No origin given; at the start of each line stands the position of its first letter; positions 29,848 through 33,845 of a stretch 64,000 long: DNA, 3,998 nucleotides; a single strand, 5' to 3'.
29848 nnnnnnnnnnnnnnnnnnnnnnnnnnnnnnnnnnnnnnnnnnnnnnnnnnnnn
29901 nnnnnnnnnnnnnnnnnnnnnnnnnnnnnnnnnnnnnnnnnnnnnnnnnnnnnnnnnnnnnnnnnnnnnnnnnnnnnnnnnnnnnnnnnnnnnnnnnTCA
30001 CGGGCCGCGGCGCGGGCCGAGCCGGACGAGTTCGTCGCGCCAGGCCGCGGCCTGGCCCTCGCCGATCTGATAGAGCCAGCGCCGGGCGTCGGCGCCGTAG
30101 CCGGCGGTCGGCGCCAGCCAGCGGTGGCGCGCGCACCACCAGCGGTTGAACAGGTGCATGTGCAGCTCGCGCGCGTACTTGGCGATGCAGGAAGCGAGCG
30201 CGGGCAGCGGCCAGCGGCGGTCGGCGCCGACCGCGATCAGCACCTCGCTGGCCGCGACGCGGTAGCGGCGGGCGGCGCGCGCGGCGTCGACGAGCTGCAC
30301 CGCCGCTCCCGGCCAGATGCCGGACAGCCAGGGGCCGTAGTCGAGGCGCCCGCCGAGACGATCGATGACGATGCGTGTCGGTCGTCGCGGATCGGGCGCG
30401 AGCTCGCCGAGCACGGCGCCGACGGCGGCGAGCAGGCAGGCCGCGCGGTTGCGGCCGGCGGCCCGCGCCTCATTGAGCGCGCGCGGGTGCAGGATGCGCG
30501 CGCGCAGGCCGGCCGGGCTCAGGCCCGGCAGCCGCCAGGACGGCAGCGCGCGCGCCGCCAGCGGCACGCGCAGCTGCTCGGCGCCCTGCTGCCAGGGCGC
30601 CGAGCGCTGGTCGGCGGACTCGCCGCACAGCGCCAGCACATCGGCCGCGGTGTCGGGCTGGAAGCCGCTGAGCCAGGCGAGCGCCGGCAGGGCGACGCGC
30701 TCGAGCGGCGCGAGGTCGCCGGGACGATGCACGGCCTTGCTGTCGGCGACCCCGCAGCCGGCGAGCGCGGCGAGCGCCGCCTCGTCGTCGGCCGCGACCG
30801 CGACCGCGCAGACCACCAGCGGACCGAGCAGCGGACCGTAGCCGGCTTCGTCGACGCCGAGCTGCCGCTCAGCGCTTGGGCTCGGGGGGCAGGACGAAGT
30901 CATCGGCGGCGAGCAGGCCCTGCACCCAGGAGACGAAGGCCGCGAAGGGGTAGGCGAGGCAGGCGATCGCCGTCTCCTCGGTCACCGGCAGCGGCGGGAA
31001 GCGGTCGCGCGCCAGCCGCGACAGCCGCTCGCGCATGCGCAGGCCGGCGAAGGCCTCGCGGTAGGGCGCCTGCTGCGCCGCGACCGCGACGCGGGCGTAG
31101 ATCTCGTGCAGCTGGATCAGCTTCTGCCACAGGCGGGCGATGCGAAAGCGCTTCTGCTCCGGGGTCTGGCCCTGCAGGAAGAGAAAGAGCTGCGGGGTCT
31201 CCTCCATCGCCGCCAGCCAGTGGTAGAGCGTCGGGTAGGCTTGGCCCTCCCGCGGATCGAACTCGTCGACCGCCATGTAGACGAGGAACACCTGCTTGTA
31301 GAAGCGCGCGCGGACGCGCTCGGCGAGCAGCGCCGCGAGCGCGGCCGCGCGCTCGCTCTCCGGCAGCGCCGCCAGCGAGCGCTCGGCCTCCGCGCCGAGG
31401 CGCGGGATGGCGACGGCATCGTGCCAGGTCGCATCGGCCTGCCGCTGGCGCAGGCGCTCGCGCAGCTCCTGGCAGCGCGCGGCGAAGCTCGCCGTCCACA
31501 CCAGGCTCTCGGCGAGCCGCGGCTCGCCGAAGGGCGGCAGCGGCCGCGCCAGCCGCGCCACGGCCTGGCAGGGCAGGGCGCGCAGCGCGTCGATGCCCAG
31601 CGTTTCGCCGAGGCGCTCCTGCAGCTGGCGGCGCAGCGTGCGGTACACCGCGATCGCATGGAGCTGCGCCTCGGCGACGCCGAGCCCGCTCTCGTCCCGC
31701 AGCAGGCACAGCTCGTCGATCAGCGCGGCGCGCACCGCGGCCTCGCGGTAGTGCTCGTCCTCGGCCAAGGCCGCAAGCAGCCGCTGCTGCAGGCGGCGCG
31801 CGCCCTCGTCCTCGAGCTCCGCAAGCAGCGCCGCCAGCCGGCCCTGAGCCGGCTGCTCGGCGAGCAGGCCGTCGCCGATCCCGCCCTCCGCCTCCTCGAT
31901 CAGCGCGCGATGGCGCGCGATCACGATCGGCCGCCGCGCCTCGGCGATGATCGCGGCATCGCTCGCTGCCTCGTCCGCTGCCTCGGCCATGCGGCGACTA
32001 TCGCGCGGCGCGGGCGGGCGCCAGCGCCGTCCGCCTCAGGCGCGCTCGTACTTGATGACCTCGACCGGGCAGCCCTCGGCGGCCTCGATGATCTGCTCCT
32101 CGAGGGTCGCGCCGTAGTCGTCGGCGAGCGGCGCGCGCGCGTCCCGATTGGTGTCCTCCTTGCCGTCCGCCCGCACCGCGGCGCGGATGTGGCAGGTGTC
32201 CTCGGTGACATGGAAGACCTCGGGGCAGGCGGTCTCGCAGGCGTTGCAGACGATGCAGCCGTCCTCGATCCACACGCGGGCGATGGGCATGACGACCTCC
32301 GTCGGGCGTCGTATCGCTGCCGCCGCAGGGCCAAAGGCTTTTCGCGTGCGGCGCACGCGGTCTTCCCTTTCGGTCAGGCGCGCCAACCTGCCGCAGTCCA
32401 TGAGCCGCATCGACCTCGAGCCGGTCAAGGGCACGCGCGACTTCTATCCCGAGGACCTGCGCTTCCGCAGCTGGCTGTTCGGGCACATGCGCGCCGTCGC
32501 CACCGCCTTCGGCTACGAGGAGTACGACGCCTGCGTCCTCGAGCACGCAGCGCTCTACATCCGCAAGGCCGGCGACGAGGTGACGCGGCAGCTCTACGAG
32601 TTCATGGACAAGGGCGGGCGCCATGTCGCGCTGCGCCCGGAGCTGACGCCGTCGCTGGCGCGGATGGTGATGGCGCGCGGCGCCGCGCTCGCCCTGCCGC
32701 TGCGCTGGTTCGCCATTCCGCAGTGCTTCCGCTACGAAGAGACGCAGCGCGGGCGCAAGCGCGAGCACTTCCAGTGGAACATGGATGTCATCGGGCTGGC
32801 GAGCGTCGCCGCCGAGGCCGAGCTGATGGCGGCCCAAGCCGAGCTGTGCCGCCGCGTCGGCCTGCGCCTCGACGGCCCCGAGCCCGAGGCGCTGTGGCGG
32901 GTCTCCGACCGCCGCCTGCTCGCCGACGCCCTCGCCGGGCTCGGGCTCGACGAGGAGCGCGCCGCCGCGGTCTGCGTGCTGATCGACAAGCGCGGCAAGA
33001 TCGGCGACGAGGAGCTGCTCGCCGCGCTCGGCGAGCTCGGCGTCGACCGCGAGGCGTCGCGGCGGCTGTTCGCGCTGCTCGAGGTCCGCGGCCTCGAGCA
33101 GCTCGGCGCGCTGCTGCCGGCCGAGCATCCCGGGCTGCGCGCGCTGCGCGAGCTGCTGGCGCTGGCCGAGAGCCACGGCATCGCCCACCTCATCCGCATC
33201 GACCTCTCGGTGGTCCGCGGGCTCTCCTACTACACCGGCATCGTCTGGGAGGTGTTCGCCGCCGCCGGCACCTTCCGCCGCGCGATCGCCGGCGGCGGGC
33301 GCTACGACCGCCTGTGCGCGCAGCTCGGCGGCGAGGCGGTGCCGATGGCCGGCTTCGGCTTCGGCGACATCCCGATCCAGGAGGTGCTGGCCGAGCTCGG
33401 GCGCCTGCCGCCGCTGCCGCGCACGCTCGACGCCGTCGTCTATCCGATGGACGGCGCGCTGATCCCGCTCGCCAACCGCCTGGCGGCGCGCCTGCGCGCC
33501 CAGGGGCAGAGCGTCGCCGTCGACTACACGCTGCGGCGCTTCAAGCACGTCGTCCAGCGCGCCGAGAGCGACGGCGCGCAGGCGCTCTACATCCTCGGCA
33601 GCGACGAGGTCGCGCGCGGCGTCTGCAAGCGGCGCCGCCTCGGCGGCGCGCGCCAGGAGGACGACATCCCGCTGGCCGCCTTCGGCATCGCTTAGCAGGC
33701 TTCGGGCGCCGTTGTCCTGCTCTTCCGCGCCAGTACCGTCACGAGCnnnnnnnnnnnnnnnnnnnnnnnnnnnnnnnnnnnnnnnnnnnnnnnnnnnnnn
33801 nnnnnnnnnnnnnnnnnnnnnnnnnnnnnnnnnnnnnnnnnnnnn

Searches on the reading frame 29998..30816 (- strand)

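Call 70: search_protein_families(library=pfam, proteins=[window:29998-30816:-], max_evalue=0.0001)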
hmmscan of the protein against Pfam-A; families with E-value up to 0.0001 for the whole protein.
window:29998-30816:- (272 aa): 1 family
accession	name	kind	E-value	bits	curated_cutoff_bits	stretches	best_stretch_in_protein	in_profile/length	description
PF01351.25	RNase_HII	-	2.6e-05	24.6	25.8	0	184-246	118-176/199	Ribonuclease HII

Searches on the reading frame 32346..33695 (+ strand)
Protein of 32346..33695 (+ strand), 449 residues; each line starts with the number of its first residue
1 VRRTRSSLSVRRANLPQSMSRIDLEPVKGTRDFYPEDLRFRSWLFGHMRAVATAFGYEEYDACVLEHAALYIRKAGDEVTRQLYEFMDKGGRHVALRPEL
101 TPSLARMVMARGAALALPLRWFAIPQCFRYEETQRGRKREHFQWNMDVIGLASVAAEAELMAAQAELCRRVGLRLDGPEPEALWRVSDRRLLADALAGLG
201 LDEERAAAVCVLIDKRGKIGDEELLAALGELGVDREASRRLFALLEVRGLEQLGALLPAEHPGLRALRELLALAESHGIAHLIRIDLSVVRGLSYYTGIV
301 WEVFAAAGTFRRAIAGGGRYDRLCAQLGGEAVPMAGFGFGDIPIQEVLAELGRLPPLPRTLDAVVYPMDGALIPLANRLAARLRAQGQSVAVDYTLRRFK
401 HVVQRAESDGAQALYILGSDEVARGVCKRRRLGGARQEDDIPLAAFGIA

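Call 70: search_protein_families(library=pfam, proteins=[window:32346-33695:+], max_evalue=0.0001)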
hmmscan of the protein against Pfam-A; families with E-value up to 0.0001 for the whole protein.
window:32346-33695:+ (449 aa): 3 families
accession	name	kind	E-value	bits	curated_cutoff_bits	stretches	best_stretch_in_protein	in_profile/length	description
PF13393.11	tRNA-synt_His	-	5.1e-39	134.8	25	1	29-338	1-302/308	Histidyl-tRNA synthetase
PF03129.25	HGTP_anticodon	-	8.1e-07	29.6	21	1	363-438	2-80/94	Anticodon binding domain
PF00587.30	tRNA-synt_2b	-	2.3e-05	25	29.3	1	84-153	1-74/179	tRNA synthetase class II core domain (G, H, P, S and T)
